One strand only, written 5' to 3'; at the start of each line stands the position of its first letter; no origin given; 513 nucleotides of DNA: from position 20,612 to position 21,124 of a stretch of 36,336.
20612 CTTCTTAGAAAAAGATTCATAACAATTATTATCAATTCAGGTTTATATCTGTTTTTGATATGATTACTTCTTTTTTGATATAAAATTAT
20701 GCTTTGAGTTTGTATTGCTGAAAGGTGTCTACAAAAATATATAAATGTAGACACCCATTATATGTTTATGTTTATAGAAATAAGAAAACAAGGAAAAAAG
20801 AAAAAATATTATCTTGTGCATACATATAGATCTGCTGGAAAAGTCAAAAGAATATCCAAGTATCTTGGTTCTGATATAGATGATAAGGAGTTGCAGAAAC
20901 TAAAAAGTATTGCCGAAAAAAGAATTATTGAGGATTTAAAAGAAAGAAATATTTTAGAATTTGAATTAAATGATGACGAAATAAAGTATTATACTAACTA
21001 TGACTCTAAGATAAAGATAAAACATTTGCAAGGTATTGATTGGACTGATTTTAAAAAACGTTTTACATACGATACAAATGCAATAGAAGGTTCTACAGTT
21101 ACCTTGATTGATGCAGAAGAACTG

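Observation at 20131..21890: One pilin promoter-plus-leader present three times, with the copies bracketing a RelBE remnant and a Fic cassette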

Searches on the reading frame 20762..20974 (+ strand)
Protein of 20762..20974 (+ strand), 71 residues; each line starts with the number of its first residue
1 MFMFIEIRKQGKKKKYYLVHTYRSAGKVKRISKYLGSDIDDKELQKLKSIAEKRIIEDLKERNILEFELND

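Call 83: predict_structure(protein=window:20762-20974:+)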
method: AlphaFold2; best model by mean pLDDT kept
length: 71 residues; sequences in the alignment: 1
mean_pLDDT: 84.4   pTM: 0.67
mean pLDDT of the five models: 84.4, 83.4, 82.0, 71.1, 65.9
residues with pLDDT >= 90: 31; 70-90: 31; 50-70: 6; < 50: 3
segments of 3 or more residues with pLDDT < 50: none
pLDDT, mean of each block of 10 residues (from residue 1): 85 92 84 92 93 87 62 40
secondary structure, 60 per line:
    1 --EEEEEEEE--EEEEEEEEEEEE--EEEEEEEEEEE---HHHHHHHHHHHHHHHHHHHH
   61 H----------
elements in order: E3-10 E13-24 E27-37 H41-61

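Call 85: fold_search(model_id=the predicted structure, library=pdb)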
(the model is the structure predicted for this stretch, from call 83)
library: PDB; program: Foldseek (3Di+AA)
matches with E <= 10: 400; with E <= 0.001: 0
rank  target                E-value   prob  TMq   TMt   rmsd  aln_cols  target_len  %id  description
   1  2fh1_A                6.7e-01  0.33  0.34  0.11   4.8        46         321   17  C-terminal half of gelsolin soaked in low calcium at pH 4.5 (released 2006-06-13)
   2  2fh4_A                7.7e-01  0.30  0.34  0.11   4.7        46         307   17  C-terminal half of gelsolin soaked in EGTA at pH 8 (released 2006-06-13)
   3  3jtz                  8.2e-01  0.38  0.40  0.38   7.0        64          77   19  Structure of the arm-type binding domain of HPI integrase (released 2009-10-06)
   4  8igd_A                1.1e+00  0.44  0.46  0.42   4.5        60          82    5  The crystal structure of the minimal interaction domains of DRB7.2:DRB4 complex (released 2024-06-26)
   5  8twj                  1.3e+00  0.09  0.31  0.10  10.7        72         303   18  AvrB_R266A bound with UDP (released 2024-02-28)
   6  1wzn_A                1.3e+00  0.08  0.24  0.08  14.5        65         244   14  Crystal Structure of the SAM-dependent methyltransferase from Pyrococcus horikoshii OT3 (released 2006-03-14)
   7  5zg9_A                1.4e+00  0.12  0.31  0.28   8.9        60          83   22  Crystal structure of MoSub1-ssDNA complex in phosphate buffer (released 2019-03-27)
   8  7enj_P                1.5e+00  0.41  0.36  0.06   3.1        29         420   17  Human Mediator (deletion of MED1-IDR) in a Tail-bent conformation (MED-B) (released 2021-05-19)
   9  3ju0                  1.5e+00  0.20  0.35  0.28   7.5        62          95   14  Structure of the arm-type binding domain of HAI7 integrase (released 2009-10-06)
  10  9hqv_Yn               1.5e+00  0.13  0.29  0.14   5.6        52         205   13  Cryo-EM structure of the small subunit of the mitochondrial ribosome from Toxoplasma gondii (released 2025-06-11)
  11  9jvt_v                1.5e+00  0.21  0.35  0.08   4.6        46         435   20  Structure of the C-terminal 4 domains (V4-V6-HP) villin bound to an actin (released 2025-10-15)
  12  7emf_P                1.7e+00  0.35  0.35  0.04   3.1        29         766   17  Human Mediator (deletion of MED1-IDR) in a Tail-extended conformation (released 2021-05-05)
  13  5v4x                  1.8e+00  0.12  0.33  0.09   7.1        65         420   15  Human glucokinase in complex with novel pyrazole activator. (released 2017-05-31)
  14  8igd_B                1.9e+00  0.33  0.50  0.46   3.3        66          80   12  The crystal structure of the minimal interaction domains of DRB7.2:DRB4 complex (released 2024-06-26)
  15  9kby_A                1.9e+00  0.15  0.39  0.07   6.0        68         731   16  Cryo-EM structure of DCL4-Hairpin RNA complex (released 2026-02-18)
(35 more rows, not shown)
